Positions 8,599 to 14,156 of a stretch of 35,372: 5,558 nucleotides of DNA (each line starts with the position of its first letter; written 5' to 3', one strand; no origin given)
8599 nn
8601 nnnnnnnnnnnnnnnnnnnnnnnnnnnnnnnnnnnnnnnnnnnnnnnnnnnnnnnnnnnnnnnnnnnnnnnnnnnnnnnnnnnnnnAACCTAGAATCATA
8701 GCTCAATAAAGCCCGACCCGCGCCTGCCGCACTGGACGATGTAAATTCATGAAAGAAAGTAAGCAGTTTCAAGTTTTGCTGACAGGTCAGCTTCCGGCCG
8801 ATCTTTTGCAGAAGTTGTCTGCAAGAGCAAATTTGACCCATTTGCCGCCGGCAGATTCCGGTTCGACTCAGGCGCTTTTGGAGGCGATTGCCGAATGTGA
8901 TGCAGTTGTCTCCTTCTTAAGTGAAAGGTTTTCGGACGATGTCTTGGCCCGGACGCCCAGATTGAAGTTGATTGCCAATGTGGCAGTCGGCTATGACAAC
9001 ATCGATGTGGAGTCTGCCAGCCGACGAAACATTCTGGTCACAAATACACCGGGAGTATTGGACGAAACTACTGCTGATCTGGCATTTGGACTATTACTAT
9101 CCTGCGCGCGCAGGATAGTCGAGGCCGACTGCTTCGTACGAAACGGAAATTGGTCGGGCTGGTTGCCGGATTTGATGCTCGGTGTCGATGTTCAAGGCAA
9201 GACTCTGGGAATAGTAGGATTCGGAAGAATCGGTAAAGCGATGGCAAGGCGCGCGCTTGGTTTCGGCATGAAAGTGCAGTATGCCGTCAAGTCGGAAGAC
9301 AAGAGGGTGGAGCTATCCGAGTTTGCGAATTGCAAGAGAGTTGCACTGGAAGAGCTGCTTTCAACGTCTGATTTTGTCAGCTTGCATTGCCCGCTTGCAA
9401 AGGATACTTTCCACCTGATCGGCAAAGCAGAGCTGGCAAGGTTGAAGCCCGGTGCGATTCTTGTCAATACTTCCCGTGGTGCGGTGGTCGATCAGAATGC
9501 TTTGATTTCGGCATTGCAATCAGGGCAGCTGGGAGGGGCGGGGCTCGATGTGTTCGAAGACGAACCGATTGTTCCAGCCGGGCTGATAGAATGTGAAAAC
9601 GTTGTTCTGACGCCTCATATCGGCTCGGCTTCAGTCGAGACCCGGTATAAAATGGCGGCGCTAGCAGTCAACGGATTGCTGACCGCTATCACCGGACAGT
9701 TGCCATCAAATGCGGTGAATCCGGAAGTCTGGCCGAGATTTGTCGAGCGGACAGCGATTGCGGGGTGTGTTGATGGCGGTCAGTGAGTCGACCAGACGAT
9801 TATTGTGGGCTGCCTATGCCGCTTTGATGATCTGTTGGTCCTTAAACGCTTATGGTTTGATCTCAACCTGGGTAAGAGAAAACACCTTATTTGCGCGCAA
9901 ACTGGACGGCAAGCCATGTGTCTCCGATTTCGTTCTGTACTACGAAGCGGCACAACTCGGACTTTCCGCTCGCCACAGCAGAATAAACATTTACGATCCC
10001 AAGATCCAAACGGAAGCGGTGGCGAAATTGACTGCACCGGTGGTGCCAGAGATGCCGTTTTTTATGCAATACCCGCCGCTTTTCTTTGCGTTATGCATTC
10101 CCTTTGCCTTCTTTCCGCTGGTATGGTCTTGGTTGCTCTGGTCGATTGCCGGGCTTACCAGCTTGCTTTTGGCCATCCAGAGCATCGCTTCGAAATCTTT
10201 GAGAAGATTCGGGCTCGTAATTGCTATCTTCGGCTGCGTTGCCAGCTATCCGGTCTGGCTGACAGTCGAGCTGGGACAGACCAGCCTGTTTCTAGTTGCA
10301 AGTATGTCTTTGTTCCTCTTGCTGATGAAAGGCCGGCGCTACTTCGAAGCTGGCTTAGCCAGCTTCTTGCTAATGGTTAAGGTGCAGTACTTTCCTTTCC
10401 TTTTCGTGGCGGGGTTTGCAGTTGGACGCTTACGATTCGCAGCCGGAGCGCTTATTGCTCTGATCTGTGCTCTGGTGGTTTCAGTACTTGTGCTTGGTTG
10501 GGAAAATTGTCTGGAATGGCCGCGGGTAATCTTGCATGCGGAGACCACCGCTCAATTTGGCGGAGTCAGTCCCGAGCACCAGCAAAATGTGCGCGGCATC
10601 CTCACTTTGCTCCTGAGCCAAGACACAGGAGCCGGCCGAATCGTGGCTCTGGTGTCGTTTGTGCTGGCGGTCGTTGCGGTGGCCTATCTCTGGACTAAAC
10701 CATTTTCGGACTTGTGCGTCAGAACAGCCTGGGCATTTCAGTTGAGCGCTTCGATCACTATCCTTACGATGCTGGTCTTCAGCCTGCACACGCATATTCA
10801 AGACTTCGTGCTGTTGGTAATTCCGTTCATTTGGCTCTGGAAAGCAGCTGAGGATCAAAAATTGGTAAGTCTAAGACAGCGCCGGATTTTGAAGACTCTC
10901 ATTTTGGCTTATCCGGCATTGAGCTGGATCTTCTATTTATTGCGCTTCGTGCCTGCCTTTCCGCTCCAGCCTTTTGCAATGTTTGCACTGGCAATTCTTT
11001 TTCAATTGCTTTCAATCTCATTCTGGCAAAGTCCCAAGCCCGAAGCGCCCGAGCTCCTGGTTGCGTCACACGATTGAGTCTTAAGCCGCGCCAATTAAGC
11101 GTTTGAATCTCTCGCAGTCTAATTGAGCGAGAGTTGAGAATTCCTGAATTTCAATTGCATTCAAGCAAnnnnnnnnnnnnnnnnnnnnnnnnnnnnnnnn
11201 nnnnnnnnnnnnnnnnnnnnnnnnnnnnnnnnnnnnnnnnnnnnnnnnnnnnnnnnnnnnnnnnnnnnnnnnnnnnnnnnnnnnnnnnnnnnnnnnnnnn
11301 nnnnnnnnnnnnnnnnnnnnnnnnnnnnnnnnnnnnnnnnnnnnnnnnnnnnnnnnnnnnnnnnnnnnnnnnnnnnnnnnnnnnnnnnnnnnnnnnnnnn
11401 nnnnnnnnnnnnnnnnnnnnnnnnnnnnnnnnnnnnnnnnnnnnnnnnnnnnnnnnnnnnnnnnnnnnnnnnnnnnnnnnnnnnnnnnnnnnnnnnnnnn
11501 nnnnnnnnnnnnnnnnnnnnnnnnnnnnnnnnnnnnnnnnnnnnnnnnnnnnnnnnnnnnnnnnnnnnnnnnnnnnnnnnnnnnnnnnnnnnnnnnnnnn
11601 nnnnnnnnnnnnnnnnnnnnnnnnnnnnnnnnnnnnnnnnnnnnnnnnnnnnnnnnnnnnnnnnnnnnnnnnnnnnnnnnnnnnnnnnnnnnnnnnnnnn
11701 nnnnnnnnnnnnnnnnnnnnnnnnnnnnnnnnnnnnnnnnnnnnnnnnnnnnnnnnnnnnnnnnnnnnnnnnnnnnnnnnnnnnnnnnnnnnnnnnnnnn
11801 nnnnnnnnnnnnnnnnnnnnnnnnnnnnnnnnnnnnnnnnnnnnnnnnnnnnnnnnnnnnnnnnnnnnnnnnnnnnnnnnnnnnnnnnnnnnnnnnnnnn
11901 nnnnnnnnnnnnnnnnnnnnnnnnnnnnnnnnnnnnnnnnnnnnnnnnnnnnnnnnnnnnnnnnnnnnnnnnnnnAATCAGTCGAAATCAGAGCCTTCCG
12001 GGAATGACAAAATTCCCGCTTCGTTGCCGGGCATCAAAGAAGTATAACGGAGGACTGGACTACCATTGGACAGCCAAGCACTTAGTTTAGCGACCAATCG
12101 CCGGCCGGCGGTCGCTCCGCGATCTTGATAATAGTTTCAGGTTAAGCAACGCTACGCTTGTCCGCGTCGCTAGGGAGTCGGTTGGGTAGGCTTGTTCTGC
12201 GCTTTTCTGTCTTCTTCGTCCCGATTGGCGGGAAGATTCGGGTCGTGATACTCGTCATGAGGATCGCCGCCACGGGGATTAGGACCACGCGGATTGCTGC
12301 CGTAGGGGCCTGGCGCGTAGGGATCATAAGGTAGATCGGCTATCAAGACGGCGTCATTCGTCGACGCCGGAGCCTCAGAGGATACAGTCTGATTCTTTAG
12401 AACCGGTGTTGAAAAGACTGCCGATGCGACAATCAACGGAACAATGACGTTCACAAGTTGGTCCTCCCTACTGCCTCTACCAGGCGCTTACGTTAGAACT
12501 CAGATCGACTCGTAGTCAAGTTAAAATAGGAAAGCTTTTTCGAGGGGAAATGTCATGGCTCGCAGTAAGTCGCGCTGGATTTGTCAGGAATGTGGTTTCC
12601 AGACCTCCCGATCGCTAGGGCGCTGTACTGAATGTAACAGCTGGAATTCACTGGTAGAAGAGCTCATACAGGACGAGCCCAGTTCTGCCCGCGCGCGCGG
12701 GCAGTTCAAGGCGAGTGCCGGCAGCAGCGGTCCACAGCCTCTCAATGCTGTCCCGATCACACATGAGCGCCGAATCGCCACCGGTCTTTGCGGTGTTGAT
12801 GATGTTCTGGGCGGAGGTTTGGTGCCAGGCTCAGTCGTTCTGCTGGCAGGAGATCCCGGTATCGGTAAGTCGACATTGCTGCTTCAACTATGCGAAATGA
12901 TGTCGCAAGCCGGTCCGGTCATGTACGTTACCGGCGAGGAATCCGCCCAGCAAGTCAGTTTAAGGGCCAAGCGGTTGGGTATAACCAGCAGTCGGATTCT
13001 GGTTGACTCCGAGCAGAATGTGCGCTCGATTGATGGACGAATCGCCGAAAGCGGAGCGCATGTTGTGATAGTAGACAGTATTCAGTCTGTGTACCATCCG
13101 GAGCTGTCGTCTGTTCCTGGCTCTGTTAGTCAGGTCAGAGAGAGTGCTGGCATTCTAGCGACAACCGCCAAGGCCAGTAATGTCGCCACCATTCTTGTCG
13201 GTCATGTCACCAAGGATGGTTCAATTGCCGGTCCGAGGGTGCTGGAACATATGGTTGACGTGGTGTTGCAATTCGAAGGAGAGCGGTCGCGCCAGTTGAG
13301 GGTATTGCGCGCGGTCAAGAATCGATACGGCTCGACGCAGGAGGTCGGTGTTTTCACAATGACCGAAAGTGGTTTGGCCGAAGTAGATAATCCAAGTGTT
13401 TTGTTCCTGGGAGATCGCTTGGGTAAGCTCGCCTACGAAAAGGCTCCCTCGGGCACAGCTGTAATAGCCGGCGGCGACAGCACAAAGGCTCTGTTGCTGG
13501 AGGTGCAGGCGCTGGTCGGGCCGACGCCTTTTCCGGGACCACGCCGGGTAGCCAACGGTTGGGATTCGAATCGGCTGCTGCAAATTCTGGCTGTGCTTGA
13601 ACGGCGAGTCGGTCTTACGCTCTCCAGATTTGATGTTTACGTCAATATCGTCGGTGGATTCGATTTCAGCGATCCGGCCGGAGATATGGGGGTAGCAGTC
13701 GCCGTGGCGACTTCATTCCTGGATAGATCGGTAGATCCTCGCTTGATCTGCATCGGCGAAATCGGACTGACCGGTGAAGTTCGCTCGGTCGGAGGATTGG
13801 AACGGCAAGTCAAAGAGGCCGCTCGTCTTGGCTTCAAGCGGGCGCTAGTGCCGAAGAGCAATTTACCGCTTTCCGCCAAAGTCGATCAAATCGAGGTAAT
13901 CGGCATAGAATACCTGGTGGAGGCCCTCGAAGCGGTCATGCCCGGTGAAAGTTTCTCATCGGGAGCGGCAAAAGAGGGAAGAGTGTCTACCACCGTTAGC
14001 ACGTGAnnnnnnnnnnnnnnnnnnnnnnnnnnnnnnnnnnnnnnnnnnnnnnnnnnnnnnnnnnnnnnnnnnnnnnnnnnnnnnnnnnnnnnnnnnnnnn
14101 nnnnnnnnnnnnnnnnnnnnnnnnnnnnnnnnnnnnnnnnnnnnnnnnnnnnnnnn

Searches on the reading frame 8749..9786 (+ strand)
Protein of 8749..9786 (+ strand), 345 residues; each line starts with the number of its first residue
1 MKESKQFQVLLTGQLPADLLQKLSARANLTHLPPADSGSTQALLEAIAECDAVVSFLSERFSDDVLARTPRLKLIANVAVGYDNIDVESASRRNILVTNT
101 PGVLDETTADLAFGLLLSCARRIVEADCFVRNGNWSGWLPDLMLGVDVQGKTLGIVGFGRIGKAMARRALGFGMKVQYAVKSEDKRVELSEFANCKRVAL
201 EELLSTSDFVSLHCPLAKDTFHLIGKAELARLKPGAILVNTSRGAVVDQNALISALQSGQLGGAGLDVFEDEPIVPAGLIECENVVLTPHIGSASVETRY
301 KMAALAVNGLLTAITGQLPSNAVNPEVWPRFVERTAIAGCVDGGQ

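Call 7: search_protein_families(library=pfam, proteins=[window:8749-9786:+], max_evalue=0.001)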
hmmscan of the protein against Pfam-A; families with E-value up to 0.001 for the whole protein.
window:8749-9786:+ (345 aa): 5 families
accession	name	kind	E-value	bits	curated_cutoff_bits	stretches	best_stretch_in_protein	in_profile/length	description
PF02826.25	2-Hacid_dh_C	-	2.3e-62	209.9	25.1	1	113-292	1-178/178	D-isomer specific 2-hydroxyacid dehydrogenase, NAD binding domain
PF00389.36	2-Hacid_dh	-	1.4e-28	99.7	24.6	1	32-324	22-134/134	D-isomer specific 2-hydroxyacid dehydrogenase, catalytic domain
PF03807.23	F420_oxidored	-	2.5e-05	25.2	21.6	1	153-218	2-71/94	NADP oxidoreductase coenzyme F420-dependent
PF07991.19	KARI_N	-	6e-05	23.1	20.6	1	148-216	2-70/165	Acetohydroxy acid isomeroreductase, NADPH-binding domain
PF03446.21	NAD_binding_2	-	8.1e-05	23.1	21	1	153-258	2-109/161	NAD binding domain of 6-phosphogluconate dehydrogenase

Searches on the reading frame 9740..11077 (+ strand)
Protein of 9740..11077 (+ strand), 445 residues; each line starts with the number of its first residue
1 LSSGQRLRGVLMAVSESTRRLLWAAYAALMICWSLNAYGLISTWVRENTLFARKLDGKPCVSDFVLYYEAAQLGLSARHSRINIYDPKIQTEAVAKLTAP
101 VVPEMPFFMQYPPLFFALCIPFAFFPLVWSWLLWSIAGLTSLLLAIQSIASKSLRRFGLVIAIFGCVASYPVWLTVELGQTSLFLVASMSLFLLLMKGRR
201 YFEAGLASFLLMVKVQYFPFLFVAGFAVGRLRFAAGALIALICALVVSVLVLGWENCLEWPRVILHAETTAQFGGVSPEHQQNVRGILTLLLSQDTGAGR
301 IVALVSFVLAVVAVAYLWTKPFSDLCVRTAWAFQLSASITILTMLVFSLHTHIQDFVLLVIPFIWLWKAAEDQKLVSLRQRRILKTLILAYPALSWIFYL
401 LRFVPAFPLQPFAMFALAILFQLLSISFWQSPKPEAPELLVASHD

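Call 7: search_protein_families(library=pfam, proteins=[window:9740-11077:+], max_evalue=0.001)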
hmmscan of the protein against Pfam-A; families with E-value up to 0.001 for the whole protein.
window:9740-11077:+ (445 aa): 1 family
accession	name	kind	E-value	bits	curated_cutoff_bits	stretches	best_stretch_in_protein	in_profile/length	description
PF09594.16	GT87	-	9.5e-18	65.2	25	1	111-347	3-235/237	Glycosyltransferase family 87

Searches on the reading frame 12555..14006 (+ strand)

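Call 7: search_protein_families(library=pfam, proteins=[window:12555-14006:+], max_evalue=0.001)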
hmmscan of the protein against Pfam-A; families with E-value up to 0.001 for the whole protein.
window:12555-14006:+ (483 aa): 14 families
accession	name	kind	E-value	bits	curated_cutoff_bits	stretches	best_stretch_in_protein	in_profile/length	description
PF06745.19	ATPase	-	3.3e-17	63.1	26.6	2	75-145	2-74/231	KaiC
PF13481.12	AAA_25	-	2.5e-16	60.3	27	1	82-222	23-194/195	AAA domain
PF18073.7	Zn_ribbon_LapB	-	4.5e-10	39.5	25.7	1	8-35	1-28/28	Rubredoxin metal binding domain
PF13541.12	ChlI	-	2.9e-08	34.1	27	1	369-436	54-121/121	Subunit ChlI of Mg-chelatase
PF05362.19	Lon_C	-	5.8e-07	29.7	21.1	1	374-438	110-174/205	Lon protease (S16) C-terminal proteolytic domain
PF03796.21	DnaB_C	-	5.7e-06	26.3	27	1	74-138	2-67/255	DnaB-like helicase C terminal domain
PF23442.1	DUF7125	-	4.7e-05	23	29.1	1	73-141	3-67/207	Family of unknown function (DUF7125)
PF13191.12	AAA_16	-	9.3e-05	23.4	32.6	0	93-128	25-59/167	AAA ATPase domain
PF00005.33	ABC_tran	-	0.00018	22.6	25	1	89-159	8-79/137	ABC transporter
PF00004.35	AAA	-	0.00053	20.9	21.2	1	95-183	1-73/131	ATPase family associated with various cellular activities (AAA)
PF13401.12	AAA_22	-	0.00057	20.6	27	0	93-216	6-122/130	AAA domain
PF07728.20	AAA_5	-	0.00067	20.1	22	0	95-151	2-57/139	AAA domain (dynein-related subfamily)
PF13245.12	AAA_19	-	0.00078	20.1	25.1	0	91-183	10-106/134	AAA domain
PF03266.21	NTPase_1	-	0.00082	19.7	23.9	0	95-185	2-90/168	NTPase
